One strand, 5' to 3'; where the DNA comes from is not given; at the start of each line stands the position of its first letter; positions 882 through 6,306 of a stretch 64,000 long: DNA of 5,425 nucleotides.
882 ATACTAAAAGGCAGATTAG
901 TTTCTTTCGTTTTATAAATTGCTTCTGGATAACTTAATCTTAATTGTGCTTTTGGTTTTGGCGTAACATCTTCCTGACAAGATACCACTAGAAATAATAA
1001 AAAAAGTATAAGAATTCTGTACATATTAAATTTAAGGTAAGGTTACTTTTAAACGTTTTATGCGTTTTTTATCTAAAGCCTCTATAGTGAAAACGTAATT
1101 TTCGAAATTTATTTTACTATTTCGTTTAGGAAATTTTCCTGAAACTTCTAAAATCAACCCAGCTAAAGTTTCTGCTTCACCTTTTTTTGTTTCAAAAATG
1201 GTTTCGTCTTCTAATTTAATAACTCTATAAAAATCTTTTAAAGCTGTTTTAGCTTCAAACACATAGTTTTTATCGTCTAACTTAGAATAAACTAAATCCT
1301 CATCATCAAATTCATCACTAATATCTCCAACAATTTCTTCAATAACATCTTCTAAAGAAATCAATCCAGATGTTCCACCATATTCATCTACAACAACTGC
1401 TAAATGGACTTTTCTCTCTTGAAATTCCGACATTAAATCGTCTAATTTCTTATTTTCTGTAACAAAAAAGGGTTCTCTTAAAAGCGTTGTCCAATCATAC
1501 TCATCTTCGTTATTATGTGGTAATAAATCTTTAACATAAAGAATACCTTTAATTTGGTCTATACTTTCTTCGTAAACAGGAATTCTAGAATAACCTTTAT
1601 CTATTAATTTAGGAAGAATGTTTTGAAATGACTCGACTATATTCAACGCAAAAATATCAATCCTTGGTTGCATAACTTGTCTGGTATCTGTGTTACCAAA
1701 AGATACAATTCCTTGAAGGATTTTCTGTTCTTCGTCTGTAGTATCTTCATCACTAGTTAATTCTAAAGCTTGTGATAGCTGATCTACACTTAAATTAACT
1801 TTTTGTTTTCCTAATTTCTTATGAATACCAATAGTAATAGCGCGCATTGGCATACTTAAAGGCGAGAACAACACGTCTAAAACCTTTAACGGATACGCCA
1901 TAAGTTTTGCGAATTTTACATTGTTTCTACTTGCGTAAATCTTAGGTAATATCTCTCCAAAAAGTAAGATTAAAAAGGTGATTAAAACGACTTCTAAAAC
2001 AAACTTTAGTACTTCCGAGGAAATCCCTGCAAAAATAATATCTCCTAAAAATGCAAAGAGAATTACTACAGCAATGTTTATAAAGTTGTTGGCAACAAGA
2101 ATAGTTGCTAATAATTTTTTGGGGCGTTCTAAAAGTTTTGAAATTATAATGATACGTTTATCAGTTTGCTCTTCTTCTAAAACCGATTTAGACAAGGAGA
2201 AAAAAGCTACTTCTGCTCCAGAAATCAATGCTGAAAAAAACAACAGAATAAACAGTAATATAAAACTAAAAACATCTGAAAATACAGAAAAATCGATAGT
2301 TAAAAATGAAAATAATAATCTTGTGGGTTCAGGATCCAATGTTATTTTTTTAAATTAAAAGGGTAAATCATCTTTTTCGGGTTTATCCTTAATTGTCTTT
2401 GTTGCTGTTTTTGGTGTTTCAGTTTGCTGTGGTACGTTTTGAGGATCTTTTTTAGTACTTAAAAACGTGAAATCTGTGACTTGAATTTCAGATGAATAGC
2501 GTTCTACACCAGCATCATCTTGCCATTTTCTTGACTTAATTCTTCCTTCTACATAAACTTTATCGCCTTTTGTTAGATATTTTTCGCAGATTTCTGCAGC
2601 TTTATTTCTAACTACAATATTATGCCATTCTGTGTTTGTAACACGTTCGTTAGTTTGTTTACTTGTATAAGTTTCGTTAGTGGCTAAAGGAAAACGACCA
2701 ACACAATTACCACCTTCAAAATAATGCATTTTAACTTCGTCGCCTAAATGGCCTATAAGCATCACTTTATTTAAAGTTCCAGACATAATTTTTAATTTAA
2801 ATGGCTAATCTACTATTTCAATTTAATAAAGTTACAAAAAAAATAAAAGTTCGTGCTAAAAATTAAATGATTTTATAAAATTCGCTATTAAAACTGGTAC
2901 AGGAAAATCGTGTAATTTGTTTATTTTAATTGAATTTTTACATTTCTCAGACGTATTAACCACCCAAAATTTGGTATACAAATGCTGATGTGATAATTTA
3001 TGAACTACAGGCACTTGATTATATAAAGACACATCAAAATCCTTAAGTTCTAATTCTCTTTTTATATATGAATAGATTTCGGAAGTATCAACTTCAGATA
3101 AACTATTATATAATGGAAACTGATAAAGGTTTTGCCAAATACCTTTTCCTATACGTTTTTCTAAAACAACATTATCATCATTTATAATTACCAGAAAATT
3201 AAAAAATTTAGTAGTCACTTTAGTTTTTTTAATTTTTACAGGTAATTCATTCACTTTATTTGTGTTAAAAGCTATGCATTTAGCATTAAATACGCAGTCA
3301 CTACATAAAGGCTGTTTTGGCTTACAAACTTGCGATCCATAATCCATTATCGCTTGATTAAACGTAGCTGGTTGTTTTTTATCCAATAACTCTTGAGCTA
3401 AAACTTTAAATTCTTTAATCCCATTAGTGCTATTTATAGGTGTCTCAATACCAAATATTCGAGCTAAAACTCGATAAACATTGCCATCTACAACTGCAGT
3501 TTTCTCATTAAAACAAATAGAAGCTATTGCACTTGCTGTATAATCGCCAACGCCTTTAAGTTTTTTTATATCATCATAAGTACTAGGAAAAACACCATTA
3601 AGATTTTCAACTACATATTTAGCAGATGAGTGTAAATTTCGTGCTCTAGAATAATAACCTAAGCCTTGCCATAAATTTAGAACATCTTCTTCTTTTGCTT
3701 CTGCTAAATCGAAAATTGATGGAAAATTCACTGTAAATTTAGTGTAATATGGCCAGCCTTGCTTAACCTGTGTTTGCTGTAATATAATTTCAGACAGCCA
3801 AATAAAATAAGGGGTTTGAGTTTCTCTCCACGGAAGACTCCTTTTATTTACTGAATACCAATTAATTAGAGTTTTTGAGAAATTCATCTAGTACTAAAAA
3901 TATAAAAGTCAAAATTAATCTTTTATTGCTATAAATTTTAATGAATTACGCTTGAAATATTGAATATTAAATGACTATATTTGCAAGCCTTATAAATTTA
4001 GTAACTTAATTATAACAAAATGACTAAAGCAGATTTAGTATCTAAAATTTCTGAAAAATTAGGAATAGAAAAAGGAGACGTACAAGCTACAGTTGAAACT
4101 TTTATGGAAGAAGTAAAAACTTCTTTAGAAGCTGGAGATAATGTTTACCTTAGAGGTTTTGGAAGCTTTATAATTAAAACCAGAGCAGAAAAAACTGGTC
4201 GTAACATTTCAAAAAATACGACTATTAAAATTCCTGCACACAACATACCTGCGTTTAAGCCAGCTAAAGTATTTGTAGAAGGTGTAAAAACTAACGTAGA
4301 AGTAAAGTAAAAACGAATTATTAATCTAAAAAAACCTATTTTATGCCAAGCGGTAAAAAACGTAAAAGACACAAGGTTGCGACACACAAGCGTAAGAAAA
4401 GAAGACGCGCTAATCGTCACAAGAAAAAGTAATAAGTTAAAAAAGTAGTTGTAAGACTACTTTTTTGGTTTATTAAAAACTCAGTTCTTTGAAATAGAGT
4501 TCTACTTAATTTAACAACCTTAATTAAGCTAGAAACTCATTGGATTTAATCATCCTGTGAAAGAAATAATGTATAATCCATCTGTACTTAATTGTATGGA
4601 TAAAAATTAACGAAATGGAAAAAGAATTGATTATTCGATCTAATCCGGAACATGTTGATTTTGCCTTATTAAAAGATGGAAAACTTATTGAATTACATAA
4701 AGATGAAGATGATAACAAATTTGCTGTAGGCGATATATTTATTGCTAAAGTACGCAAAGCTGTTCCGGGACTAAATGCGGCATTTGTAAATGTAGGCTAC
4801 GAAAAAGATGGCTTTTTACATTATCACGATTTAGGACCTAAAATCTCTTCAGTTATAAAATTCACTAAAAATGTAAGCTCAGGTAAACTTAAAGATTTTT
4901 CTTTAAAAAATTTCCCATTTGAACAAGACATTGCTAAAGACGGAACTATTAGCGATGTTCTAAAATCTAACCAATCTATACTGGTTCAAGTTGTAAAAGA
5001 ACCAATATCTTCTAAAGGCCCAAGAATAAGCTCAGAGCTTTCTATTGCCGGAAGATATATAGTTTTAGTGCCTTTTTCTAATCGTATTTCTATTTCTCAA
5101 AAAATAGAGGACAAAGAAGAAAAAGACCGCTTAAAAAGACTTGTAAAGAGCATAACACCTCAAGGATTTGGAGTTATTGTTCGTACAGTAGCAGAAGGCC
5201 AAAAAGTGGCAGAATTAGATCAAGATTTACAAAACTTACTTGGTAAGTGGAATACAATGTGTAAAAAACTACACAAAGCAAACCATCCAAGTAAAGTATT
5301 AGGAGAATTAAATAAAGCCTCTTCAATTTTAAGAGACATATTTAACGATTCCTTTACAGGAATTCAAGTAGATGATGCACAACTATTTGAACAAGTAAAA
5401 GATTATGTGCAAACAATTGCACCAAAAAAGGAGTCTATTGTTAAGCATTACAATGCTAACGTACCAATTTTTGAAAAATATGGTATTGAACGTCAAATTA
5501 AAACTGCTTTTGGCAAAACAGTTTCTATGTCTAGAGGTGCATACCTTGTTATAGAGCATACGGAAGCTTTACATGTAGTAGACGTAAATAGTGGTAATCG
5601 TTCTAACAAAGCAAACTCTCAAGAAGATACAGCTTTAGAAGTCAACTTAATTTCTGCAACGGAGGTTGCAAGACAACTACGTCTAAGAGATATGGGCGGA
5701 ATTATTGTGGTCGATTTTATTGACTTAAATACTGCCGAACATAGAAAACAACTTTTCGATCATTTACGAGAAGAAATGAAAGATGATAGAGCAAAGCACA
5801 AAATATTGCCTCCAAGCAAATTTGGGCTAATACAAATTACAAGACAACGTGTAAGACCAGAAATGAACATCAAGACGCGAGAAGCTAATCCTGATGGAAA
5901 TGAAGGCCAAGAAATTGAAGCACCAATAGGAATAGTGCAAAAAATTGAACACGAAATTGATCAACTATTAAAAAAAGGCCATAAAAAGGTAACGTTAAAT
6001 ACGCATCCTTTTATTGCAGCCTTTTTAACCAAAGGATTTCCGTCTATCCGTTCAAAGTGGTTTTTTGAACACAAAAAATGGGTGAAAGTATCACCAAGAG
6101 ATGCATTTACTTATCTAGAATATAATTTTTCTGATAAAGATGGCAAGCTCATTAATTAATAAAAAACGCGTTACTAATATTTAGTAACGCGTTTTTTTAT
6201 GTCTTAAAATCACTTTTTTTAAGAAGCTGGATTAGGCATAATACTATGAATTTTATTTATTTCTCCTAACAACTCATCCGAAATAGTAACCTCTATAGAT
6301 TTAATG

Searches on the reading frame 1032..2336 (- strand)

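Call 100: search_protein_families(library=pfam, proteins=[window:1032-2336:-], max_evalue=0.00001)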
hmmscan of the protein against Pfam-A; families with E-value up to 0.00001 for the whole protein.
window:1032-2336:- (434 aa): 3 families
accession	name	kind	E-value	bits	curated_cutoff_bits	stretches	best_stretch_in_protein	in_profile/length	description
PF01595.25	CNNM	-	4.5e-36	124.6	28.4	1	26-203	1-180/181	Cyclin M transmembrane N-terminal domain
PF03471.22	CorC_HlyC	-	1.9e-14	53.9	27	1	352-433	2-79/81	Transporter associated domain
PF00571.33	CBS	-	3.2e-13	50.2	24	1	287-336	7-56/57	CBS domain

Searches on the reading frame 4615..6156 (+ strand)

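Call 100: search_protein_families(library=pfam, proteins=[window:4615-6156:+], max_evalue=0.00001)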
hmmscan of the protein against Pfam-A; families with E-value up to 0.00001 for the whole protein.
window:4615-6156:+ (514 aa): 1 family
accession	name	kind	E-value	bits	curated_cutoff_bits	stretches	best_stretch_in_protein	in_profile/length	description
PF10150.14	RNase_E_G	-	9.4e-100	333.9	25.5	1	143-413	1-270/270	Ribonuclease E/G family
